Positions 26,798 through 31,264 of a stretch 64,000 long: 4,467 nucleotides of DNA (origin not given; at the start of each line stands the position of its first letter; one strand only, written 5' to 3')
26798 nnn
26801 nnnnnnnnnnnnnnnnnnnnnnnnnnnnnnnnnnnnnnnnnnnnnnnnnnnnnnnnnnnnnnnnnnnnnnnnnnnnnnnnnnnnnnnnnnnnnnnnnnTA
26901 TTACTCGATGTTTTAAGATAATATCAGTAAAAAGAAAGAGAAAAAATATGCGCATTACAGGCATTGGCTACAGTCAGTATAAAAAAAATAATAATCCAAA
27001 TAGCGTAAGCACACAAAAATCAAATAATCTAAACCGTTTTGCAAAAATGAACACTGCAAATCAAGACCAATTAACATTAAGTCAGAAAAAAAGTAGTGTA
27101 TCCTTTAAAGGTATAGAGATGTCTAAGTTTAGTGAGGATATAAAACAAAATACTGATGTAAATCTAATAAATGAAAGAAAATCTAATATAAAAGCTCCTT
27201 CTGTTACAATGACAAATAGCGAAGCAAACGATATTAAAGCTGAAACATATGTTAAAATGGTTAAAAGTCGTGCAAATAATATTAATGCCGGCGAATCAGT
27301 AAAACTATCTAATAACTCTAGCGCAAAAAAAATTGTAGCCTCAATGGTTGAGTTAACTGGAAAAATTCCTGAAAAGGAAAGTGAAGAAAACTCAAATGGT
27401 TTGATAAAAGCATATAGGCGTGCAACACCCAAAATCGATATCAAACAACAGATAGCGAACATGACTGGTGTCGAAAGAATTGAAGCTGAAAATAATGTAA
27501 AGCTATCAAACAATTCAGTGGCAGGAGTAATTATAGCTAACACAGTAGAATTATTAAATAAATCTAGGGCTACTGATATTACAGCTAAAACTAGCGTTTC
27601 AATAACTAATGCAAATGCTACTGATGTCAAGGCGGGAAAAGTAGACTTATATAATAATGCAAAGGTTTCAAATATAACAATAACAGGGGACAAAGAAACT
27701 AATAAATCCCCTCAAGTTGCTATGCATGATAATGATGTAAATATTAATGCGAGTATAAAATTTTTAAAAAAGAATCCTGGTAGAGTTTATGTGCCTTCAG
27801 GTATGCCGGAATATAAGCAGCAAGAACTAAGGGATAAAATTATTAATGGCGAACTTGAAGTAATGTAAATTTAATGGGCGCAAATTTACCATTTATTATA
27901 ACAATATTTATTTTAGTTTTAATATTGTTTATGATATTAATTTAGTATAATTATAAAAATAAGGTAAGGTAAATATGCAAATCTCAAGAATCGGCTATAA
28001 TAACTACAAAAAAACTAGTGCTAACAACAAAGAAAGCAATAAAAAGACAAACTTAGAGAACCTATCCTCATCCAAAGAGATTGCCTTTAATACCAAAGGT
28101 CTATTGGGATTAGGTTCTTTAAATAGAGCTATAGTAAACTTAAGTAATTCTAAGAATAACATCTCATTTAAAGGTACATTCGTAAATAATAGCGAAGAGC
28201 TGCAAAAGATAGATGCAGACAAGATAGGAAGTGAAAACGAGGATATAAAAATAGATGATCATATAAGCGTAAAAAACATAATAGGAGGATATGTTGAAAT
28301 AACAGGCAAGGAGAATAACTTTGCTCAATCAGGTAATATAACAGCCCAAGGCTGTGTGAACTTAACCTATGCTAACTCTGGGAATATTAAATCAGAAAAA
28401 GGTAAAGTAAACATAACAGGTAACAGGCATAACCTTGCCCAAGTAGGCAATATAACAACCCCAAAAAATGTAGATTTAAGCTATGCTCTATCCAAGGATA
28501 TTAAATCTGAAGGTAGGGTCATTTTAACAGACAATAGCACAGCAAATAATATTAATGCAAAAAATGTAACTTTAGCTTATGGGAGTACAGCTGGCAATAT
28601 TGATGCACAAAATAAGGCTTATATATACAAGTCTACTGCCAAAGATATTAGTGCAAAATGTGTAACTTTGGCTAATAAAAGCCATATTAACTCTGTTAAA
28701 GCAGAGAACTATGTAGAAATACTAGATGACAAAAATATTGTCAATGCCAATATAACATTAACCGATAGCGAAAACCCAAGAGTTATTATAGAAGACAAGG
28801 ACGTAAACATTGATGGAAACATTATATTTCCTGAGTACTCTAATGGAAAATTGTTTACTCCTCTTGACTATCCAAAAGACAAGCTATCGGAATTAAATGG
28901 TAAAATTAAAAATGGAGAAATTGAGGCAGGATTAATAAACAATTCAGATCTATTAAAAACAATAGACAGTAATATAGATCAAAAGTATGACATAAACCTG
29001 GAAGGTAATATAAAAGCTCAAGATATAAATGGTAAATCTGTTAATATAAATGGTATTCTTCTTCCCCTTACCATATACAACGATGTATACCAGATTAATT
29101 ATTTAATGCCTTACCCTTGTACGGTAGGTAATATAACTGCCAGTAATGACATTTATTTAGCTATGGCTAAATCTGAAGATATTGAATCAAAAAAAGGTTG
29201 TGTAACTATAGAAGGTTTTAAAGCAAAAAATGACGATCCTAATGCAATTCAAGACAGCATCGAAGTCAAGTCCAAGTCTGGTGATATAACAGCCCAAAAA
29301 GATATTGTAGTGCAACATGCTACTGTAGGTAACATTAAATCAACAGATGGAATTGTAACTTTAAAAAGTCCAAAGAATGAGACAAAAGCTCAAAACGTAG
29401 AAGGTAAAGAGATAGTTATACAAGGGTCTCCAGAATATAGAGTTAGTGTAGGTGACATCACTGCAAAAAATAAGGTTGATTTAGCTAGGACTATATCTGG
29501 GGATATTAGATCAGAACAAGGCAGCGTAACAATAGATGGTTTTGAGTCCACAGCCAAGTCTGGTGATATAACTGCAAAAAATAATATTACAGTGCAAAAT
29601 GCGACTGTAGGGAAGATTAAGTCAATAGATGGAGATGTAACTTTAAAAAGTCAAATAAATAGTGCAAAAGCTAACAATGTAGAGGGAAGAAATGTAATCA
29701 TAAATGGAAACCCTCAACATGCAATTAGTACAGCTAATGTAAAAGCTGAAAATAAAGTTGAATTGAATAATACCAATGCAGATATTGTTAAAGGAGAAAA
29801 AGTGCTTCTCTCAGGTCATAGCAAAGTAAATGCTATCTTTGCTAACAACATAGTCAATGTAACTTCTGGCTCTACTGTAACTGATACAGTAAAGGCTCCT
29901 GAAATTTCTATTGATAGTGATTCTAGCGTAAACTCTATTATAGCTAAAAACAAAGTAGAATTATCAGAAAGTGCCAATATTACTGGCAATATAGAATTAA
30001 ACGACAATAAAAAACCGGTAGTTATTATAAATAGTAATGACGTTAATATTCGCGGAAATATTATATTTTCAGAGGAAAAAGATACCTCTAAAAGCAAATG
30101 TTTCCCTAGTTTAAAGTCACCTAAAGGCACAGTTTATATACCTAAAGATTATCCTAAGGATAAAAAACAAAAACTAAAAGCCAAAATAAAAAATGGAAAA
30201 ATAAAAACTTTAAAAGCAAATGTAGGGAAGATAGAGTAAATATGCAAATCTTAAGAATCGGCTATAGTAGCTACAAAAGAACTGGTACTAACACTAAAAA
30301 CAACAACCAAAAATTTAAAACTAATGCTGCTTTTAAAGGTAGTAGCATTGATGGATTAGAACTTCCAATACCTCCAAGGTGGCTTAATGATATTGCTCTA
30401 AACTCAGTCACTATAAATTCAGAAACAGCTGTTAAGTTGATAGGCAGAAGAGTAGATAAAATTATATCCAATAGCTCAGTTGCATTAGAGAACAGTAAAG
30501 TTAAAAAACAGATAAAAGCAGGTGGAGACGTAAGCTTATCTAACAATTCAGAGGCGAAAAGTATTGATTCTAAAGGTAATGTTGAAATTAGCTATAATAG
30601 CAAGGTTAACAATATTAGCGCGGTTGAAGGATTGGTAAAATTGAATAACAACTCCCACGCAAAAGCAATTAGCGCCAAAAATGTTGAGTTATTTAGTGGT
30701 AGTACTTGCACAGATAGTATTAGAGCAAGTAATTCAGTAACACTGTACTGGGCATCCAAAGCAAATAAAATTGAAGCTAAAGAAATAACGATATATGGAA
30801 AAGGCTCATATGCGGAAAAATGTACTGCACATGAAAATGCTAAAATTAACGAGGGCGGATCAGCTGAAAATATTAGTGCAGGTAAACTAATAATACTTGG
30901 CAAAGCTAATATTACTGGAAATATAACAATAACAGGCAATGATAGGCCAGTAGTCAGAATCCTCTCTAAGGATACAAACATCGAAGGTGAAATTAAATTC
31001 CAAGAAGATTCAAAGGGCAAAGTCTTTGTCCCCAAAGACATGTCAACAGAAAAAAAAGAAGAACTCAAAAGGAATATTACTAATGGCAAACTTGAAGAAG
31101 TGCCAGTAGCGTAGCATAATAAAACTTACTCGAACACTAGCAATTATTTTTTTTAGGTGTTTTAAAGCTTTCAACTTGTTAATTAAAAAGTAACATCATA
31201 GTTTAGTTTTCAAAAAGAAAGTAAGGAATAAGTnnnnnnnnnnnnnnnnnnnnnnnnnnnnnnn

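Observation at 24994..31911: Tandem array of five paralogous beta-helix-repeat proteins (sixth copy at 13165-14880) with a three-part architecture I cannot assign to a described family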

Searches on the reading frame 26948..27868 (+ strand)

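Call 3: search_protein_families(library=pfam, proteins=[window:26948-27868:+], max_evalue=1)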
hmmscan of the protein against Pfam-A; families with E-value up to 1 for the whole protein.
window:26948-27868:+ (306 aa): 4 families
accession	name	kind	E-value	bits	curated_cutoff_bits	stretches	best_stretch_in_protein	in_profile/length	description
PF17851.8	GH43_C2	-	0.064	13.4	22.7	1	202-265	51-113/203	Beta xylosidase C-terminal Concanavalin A-like domain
PF11656.13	DUF3811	-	0.067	14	23.5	1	85-112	29-56/88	YjbD family (DUF3811)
PF09199.15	SSL_OB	-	0.088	13.6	27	1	33-79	23-69/84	Staphylococcal superantigen-like OB-fold domain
PF18400.7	Thioredoxin_12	-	0.092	13.1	26.1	1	98-174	17-88/190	Thioredoxin-like domain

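Call 4: search_protein_families(library=ncbifam, proteins=[window:26948-27868:+], max_evalue=1)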
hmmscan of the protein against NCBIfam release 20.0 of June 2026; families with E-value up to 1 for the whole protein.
window:26948-27868:+ (306 aa): 2 families
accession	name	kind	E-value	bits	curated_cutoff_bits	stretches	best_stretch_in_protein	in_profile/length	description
NF007808.0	PRK10515.1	equivalog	0.39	11.2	99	1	85-115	31-61/90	hypothetical protein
NF052666.1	VPA0252_fam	equivalog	0.45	10.6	100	0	161-196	26-61/78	VPA0252 family protein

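Call 71: search_protein_families(library=padloc, proteins=[window:26948-27868:+], max_evalue=0.01)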
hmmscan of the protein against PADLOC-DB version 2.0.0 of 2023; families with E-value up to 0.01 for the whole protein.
window:26948-27868:+ (306 aa): 0 families

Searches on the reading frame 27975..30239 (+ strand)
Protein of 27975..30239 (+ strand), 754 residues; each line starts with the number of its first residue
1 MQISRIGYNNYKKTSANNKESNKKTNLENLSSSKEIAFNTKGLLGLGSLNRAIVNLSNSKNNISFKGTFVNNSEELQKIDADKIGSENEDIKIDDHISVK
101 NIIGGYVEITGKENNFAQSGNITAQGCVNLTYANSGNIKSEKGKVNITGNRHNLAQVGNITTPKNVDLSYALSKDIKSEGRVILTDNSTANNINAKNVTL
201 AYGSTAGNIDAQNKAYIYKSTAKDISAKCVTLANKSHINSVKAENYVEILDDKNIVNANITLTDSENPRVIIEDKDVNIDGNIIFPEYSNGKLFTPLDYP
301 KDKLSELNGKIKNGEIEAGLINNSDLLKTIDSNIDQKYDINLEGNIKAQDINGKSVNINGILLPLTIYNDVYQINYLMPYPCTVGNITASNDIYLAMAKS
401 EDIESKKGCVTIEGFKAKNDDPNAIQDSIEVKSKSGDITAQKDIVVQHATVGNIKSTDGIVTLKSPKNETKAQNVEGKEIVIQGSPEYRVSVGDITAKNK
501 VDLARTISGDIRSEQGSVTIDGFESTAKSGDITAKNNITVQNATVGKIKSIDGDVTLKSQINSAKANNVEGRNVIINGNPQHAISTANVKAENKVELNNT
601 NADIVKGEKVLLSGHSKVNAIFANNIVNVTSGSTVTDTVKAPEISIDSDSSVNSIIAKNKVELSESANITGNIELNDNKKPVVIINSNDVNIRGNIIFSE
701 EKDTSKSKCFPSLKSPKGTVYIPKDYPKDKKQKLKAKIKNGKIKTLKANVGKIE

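Call 3: search_protein_families(library=pfam, proteins=[window:27975-30239:+], max_evalue=1)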
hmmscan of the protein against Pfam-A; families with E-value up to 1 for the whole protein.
window:27975-30239:+ (754 aa): 4 families
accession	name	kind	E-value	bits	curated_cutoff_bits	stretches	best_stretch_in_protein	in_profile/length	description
PF04519.19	Bactofilin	-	2.4e-09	37.7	27.9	4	156-221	9-74/98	Polymer-forming cytoskeletal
PF24894.1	Hexapep_GlmU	-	0.024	15.2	23.3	1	608-675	23-89/104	GlmU-like, C-terminal hexapeptide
PF14782.12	BBS2_GAE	-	0.1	13.2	25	1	681-738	8-66/88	BBS2 GAE domain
PF19078.6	Big_12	-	0.29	11.8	27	0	535-589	37-92/102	Bacterial Ig-like domain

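Call 4: search_protein_families(library=ncbifam, proteins=[window:27975-30239:+], max_evalue=1)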
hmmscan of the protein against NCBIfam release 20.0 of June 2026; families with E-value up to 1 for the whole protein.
window:27975-30239:+ (754 aa): 0 families

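Call 33: find_related_loci(query=window:27975-30239:+, collection=genome_contigs, flank=10000)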
Query window:27975-30239:+ (754 aa) in genome_contigs; peptide patterns used: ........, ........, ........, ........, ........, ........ (x = any residue, [..] = any of these).
102 stretches matched a pattern, but none encodes a relative of the query by tblastn (E <= 1e-3).

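Call 71: search_protein_families(library=padloc, proteins=[window:27975-30239:+], max_evalue=0.01)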
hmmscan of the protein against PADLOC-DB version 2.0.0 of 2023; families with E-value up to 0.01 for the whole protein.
window:27975-30239:+ (754 aa): 0 families

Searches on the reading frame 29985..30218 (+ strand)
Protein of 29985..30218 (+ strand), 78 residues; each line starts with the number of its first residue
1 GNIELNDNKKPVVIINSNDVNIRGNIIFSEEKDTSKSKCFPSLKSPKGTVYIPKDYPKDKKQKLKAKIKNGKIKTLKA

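Call 81: find_related_loci(query=A7, collection=metagenome_contigs, flank=10000)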
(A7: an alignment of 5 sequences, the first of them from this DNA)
Query A7 (78 aa) in metagenome_contigs; peptide patterns used: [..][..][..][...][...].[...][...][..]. (x = any residue, [..] = any of these).
366 stretches matched a pattern, but none encodes a relative of the query by tblastn (E <= 1e-3).

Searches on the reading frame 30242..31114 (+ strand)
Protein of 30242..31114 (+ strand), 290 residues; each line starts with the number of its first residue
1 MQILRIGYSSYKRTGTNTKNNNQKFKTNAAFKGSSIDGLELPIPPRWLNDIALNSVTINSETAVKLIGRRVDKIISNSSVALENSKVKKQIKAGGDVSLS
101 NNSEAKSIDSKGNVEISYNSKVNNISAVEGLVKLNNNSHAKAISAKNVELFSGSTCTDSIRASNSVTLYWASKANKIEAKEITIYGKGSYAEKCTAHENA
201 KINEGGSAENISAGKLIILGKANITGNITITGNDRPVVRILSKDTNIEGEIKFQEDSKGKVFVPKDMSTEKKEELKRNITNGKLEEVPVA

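Call 3: search_protein_families(library=pfam, proteins=[window:30242-31114:+], max_evalue=1)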
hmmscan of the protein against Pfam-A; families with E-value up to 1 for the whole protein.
window:30242-31114:+ (290 aa): 3 families
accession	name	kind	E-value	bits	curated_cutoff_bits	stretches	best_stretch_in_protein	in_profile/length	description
PF04519.19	Bactofilin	-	0.077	13.7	27.9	0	175-228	45-97/98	Polymer-forming cytoskeletal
PF02604.26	PhdYeFM_antitox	-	0.077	13.2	29.8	1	218-244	16-43/74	Antitoxin Phd_YefM, type II toxin-antitoxin system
PF25371.1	DUF7884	-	0.14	12.9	27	0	196-242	33-79/90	Domain of unknown function (DUF7884)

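Call 4: search_protein_families(library=ncbifam, proteins=[window:30242-31114:+], max_evalue=1)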
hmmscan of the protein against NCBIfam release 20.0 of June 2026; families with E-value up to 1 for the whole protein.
window:30242-31114:+ (290 aa): 0 families

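Call 7: find_homologous_proteins(query=window:30242-31114:+, max_evalue=0.001)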
Query window:30242-31114:+ (290 aa): 1 proteins with E <= 0.001 among 1151 candidates.
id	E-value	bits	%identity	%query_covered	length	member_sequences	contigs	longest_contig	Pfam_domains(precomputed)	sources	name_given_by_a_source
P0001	1.3e-176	604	100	100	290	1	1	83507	-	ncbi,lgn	-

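Call 9: find_encoding_contigs(protein=P0001, flank=10000, max_places=6)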
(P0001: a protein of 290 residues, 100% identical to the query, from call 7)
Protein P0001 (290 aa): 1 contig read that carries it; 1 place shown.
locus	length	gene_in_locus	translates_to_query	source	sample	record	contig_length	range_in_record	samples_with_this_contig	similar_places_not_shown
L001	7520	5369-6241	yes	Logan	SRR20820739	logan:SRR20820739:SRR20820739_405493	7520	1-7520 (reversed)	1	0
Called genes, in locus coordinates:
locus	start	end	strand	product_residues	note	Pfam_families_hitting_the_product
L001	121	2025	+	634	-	PF04519:Bactofilin (faint)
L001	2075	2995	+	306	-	-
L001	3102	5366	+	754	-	PF04519:Bactofilin (faint)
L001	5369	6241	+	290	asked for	-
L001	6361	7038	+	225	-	-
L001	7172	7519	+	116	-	?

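Call 10: list_cluster_members(proteins=[window:30242-31114:+, window:24994-26898:+, window:26948-27868:+, window:27975-30239:+, window:31234-31911:+, window:13165-14880:+, window:13156-14880:+])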
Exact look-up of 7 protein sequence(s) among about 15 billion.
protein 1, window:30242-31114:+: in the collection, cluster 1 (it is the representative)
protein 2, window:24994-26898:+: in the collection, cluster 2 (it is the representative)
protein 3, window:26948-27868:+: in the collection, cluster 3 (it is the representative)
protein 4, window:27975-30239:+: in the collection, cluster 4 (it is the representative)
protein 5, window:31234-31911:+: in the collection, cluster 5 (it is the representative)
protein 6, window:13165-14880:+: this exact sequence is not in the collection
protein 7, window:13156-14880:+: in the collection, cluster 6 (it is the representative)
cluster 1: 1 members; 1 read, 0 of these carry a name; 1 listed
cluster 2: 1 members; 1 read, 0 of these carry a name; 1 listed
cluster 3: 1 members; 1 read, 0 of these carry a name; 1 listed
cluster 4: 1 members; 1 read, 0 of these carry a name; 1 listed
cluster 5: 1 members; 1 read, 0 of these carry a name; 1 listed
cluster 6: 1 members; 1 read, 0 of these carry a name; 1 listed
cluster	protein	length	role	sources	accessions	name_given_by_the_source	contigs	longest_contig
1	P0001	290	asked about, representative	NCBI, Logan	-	-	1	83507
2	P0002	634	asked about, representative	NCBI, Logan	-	-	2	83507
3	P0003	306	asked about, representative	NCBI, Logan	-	-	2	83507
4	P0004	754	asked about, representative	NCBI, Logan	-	-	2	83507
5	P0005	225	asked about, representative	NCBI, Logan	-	-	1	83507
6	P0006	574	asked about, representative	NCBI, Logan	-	-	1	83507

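Call 38: predict_structure(alignment_id=A4)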
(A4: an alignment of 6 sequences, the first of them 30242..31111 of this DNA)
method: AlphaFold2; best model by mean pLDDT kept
length: 290 residues; sequences in the alignment: 6
mean_pLDDT: 83.4   pTM: 0.79
mean pLDDT of the five models: 83.4, 83.3, 82.6, 82.1, 82.0
residues with pLDDT >= 90: 197; 70-90: 36; 50-70: 8; < 50: 49
segments of 3 or more residues with pLDDT < 50: 1-35, 37-50
pLDDT, mean of each block of 10 residues (from residue 1): 32 31 33 44 44 71 84 91 93 97 97 98 97 97 98 93 97 98 96 98 95 95 96 90 91 91 93 94 85
secondary structure, 60 per line:
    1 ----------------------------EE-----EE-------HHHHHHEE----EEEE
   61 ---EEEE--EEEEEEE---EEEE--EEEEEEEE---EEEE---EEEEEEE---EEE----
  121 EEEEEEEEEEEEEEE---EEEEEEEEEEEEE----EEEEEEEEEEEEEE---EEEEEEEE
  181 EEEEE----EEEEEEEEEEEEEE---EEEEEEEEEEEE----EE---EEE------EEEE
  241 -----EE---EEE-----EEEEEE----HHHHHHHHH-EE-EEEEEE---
elements in order: H45-50 E57-60 E64-67 E70-76 E80-83 E86-93 E97-100 E104-110 E114-116 E121-135 E139-151 E156-169 E173-185 E190-203 E207-218 E228-230 E237-240 E251-253 E259-264 H269-277 E282-287

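Call 40: fold_search(model_id=the predicted structure, library=pdb)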
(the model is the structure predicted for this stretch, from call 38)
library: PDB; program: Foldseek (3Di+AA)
matches with E <= 10: 54; with E <= 0.001: 0
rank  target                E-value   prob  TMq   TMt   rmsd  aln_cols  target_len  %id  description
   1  4wa0                  1.2e-01  0.25  0.20  0.17  26.4       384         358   13  The structure of a possible adhesin C-terminal domain from Caldicellulosiruptor kronotskyensis (released 2015-03-04)
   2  8yn1_C                3.3e-01  0.08  0.18  0.15  12.6       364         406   10  Cryo-EM structure of NRG1A(LRR) in complex with EDS1-SAG101-(ADPr-ATP) (released 2024-12-11)
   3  3p4g_B                4.5e-01  0.63  0.41  0.39   9.3       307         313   12  X-ray crystal structure of a hyperactive, Ca2+-dependent, beta-helical antifreeze protein from an Antarctic bacterium (released 2011-04-27)
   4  6n2c_A                5.8e-01  0.41  0.36  0.27   9.4       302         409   12  The Crystal Structure of Caldicellulosiruptor hydrothermalis Tapirin C-terminal domain (released 2018-12-19)
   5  3p4g_D                7.4e-01  0.44  0.37  0.35  10.3       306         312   15  X-ray crystal structure of a hyperactive, Ca2+-dependent, beta-helical antifreeze protein from an Antarctic bacterium (released 2011-04-27)
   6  3p4g_C                7.8e-01  0.57  0.42  0.41   9.1       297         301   12  X-ray crystal structure of a hyperactive, Ca2+-dependent, beta-helical antifreeze protein from an Antarctic bacterium (released 2011-04-27)
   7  6n2b_B                1.2e+00  0.18  0.34  0.29  27.5       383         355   11  The Crystal Structure of Caldicellulosiruptor kristjanssonii Tapirin C-terminal domain (released 2018-12-19)
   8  6n2c_B                1.6e+00  0.18  0.31  0.24  10.6       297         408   14  The Crystal Structure of Caldicellulosiruptor hydrothermalis Tapirin C-terminal domain (released 2018-12-19)
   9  4i84_B                1.6e+00  0.06  0.19  0.20  13.1       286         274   14  The crystal structure of the Haemophilus influenzae HxuA secretion domain involved in the two-partner secretion pathwa (released 2013-11-13)
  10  8egr_B                2.6e+00  0.05  0.20  0.13  12.7       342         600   13  Upper tail structure of Staphylococcus phage Andhra (released 2022-12-14)
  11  6p5t_C                2.7e+00  0.04  0.21  0.11  14.1       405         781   10  Surface-layer (S-layer) RsaA protein from Caulobacter crescentus bound to strontium and iodide (released 2020-01-15)
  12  3bdi                  3.0e+00  0.15  0.12  0.16   8.0        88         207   14  Crystal structure of predicted CIB-like hydrolase (NP_393672.1) from Thermoplasma acidophilum at 1.45 A resolution (released 2007-11-27)
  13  5vmk_C                3.1e+00  0.03  0.16  0.13  12.3       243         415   10  Crystal structure of a bifunctional GlmU UDP-N-acetylglucosamine diphosphorylase/glucosamine-1- phosphate N-acetyltran (released 2017-05-24)
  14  4opw_B                3.5e+00  0.03  0.19  0.21  13.0       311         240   14  Crystal structure of a putative adhesin (PARMER_02777) from Parabacteroides merdae ATCC 43184 at 1.75 A resolution (released 2014-04-02)
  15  2z8x                  3.5e+00  0.02  0.14  0.08  16.0       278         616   11  Crystal structure of extracellular lipase from Pseudomonas sp. MIS38 (released 2007-10-30)
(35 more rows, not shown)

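Call 67: search_solved_structures(query=A4, max_evalue=10, show_alignments=1)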
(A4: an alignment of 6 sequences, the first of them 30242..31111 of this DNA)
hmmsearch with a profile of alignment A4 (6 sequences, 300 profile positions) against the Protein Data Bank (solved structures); distinct sequences matched with E-value up to 10: 0.

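Call 71: search_protein_families(library=padloc, proteins=[window:30242-31114:+], max_evalue=0.01)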
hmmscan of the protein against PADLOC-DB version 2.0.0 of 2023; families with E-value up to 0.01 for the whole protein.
window:30242-31114:+ (290 aa): 0 families
